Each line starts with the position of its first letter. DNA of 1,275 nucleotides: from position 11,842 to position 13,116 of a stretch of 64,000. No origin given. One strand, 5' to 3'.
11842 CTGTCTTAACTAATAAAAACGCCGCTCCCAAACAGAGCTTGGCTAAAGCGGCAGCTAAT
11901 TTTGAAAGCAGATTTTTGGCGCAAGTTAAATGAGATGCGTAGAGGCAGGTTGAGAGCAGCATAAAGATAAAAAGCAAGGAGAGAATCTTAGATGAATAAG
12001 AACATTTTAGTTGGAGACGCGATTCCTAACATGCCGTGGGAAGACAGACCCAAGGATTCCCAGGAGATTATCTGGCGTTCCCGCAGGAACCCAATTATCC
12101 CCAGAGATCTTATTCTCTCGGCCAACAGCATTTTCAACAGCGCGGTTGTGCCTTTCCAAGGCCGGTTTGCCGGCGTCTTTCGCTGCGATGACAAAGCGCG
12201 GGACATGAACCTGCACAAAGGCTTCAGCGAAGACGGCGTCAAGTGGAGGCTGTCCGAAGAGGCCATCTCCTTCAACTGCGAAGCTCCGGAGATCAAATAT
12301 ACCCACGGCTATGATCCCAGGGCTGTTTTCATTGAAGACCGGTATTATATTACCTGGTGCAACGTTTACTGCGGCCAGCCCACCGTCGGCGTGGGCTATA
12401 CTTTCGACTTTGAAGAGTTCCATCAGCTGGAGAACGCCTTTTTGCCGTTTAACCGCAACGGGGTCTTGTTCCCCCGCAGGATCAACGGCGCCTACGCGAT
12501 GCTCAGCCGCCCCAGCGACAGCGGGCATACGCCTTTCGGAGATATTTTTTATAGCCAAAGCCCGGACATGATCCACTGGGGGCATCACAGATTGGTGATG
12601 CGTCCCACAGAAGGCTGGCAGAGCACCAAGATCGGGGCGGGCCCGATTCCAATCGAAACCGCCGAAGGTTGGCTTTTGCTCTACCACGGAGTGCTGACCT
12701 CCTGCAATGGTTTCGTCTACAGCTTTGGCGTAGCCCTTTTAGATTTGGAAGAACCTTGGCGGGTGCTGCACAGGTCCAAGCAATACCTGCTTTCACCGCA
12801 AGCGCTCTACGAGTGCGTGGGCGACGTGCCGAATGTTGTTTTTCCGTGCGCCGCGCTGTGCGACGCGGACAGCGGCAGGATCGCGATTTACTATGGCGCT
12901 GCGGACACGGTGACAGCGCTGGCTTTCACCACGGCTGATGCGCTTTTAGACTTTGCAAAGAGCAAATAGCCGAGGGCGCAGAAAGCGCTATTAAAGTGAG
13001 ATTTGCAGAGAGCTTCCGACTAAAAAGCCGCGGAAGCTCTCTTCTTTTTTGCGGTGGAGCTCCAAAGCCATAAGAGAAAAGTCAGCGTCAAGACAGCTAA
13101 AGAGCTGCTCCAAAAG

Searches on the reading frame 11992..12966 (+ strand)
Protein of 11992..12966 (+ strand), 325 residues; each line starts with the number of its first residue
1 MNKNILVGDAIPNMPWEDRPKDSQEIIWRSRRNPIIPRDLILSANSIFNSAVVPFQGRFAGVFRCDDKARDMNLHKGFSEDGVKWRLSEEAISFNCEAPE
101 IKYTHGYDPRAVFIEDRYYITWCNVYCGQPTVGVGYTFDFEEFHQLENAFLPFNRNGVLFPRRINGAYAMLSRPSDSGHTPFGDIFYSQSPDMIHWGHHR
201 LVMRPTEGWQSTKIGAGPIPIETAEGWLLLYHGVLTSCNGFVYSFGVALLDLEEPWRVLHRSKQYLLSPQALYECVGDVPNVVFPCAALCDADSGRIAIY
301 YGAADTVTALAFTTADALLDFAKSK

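Call 6: search_protein_families(library=pfam, proteins=[window:11992-12966:+], max_evalue=0.00001)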
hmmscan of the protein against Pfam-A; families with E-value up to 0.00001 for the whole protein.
window:11992-12966:+ (325 aa): 1 family
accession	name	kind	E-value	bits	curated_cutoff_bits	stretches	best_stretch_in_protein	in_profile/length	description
PF04041.19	Glyco_hydro_130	-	7.4e-69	232.6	26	1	12-323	6-319/320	beta-1,4-mannooligosaccharide phosphorylase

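Call 59: search_protein_families(library=ncbifam, proteins=[window:11992-12966:+], max_evalue=0.00001)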
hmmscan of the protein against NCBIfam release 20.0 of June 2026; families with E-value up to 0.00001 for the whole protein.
window:11992-12966:+ (325 aa): 3 families
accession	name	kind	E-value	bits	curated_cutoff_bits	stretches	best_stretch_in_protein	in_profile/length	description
NF050092.1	BtaManbiosPhlase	equivalog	7e-49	166.6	550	1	78-313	113-341/351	BtaManbiosPhlase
NF052550.1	BManbPhaseBMBP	equivalog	5.7e-42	144.1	450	1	44-314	23-290/296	beta-1,2-mannobiose phosphorylase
NF058598.1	BetMansidBT3780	equivalog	8e-09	35.1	550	1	200-313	242-362/366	beta-1,2-mannosidase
